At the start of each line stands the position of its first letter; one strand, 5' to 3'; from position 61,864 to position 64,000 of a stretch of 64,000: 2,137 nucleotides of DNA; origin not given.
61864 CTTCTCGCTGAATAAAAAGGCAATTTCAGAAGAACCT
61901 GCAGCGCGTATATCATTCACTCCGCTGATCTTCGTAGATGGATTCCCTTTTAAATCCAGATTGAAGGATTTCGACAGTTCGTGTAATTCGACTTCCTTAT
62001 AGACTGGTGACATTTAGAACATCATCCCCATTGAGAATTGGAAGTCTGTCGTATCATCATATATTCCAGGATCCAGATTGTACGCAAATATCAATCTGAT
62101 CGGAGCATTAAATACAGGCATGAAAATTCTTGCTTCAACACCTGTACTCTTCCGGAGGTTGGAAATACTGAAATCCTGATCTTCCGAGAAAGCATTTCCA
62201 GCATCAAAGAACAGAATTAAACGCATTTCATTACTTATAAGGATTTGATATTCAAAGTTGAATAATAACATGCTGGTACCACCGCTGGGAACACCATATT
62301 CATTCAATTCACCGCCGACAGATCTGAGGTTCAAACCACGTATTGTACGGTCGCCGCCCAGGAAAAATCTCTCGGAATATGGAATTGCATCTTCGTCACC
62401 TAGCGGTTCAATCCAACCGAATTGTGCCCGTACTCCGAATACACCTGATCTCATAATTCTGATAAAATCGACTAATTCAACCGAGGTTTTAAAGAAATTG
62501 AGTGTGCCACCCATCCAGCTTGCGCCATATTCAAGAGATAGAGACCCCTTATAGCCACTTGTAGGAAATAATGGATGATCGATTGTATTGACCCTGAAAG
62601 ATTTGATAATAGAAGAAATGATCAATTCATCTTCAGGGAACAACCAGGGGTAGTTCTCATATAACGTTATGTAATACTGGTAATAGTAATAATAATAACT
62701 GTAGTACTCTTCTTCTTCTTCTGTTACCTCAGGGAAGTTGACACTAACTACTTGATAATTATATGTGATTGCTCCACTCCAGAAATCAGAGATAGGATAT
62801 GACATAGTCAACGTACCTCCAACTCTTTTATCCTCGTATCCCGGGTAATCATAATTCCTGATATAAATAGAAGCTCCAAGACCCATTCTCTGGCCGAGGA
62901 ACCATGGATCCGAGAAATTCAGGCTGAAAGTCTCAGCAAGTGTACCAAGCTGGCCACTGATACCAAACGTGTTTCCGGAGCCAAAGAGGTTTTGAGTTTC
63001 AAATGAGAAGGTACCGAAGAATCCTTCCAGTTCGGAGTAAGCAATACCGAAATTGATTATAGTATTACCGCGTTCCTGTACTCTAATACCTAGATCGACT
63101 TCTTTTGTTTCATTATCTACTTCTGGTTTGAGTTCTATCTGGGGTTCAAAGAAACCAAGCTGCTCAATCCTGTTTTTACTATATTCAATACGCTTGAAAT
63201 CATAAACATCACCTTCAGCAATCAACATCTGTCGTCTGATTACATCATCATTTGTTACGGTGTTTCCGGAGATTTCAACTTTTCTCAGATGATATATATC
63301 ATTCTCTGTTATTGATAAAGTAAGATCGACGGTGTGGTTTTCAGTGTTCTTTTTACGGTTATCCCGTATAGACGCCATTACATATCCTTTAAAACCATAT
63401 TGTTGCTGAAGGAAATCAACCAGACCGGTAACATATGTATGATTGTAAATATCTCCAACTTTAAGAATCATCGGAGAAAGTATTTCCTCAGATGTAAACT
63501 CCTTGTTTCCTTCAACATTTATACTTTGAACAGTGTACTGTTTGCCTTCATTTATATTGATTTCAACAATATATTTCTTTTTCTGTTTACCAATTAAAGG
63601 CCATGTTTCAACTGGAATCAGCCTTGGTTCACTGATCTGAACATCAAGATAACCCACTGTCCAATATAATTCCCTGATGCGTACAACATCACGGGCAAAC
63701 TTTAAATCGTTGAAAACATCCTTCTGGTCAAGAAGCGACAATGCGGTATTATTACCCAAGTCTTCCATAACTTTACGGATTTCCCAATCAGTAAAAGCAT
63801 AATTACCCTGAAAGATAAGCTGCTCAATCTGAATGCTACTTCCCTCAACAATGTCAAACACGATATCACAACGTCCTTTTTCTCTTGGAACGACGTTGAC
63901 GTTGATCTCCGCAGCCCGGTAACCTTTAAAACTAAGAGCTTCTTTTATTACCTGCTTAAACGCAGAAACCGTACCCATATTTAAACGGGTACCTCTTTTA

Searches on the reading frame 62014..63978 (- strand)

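Call 49: search_protein_families(library=ncbifam, proteins=[window:62014-63978:-], max_evalue=1e-10)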
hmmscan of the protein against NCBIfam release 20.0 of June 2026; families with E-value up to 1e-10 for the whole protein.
window:62014-63978:- (654 aa): 5 families
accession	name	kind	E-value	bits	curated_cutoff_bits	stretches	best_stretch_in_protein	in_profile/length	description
TIGR03303.1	OM_YaeT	equivalog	2.6e-131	439.4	297.15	1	3-654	104-741/741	outer membrane protein assembly factor BamA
NF008287.0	PRK11067.1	subfamily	7.1e-57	193.3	1181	1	19-556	145-669/802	outer membrane protein assembly factor BamA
NF047950.2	ATportTamA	equivalog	1.3e-39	136.3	625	2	456-651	380-566/569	autotransporter assembly complex protein TamA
NF052279.1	lipo_TamL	exception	1.5e-27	96.4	400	1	495-599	561-671/747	translocation and assembly module lipoprotein TamL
NF058613.1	OMPAssmBamADein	equivalog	1e-17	63.4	1050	1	149-341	332-520/857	outer membrane protein assembly factor BamA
